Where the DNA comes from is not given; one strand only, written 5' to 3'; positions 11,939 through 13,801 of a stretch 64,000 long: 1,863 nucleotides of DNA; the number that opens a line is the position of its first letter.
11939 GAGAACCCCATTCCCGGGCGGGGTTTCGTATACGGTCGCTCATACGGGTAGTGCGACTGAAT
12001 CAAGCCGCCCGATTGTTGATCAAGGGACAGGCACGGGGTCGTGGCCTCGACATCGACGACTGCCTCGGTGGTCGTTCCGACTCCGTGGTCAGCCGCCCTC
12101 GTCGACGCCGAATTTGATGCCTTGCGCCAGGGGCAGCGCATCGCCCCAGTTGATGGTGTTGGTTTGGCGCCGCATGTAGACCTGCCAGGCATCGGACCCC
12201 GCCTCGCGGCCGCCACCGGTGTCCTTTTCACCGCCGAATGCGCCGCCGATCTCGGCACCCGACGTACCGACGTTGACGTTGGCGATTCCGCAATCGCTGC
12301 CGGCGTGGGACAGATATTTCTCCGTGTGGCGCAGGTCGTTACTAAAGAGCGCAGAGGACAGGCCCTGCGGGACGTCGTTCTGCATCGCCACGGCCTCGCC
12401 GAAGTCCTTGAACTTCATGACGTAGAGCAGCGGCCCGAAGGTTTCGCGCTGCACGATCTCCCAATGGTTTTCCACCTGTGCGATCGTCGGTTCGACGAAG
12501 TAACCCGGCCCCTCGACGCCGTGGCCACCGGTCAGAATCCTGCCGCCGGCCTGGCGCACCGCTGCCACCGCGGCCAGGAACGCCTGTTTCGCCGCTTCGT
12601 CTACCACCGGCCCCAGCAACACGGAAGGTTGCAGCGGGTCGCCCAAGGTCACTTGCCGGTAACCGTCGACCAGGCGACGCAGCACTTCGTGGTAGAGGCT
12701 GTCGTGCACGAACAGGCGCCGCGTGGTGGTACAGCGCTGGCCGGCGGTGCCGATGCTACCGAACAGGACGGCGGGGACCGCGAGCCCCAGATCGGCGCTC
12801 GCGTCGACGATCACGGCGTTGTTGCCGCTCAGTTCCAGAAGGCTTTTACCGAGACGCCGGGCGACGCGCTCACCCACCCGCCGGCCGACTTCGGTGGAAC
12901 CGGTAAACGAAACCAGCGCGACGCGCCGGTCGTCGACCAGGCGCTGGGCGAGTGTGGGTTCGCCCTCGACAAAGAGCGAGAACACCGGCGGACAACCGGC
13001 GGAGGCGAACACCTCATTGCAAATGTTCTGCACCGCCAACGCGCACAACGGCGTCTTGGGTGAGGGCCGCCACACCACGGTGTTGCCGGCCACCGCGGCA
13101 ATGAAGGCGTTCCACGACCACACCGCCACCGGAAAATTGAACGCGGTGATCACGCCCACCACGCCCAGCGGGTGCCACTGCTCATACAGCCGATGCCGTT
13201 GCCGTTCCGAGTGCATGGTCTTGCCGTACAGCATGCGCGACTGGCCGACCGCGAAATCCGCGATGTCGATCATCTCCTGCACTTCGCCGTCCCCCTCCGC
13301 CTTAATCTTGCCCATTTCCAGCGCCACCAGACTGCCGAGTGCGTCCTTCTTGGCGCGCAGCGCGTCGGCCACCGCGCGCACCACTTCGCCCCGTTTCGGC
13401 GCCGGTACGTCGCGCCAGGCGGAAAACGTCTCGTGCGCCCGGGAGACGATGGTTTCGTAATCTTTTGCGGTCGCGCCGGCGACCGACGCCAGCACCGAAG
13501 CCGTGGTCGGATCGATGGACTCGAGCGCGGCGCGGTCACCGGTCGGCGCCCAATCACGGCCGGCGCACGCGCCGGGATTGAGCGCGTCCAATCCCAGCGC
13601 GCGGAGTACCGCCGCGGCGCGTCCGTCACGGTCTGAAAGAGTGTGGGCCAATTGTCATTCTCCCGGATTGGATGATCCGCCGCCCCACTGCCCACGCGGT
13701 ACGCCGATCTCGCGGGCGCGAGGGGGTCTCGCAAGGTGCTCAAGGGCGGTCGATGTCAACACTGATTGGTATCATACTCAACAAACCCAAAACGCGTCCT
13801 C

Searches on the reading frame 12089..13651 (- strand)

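Call 94: search_protein_families(library=pfam, proteins=[window:12089-13651:-], max_evalue=0.0001)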
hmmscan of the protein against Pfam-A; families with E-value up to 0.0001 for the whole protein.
window:12089-13651:- (520 aa): 1 family
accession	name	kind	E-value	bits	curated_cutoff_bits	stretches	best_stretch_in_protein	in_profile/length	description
PF00171.27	Aldedh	-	1e-132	443.4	23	1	37-497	4-460/461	Aldehyde dehydrogenase family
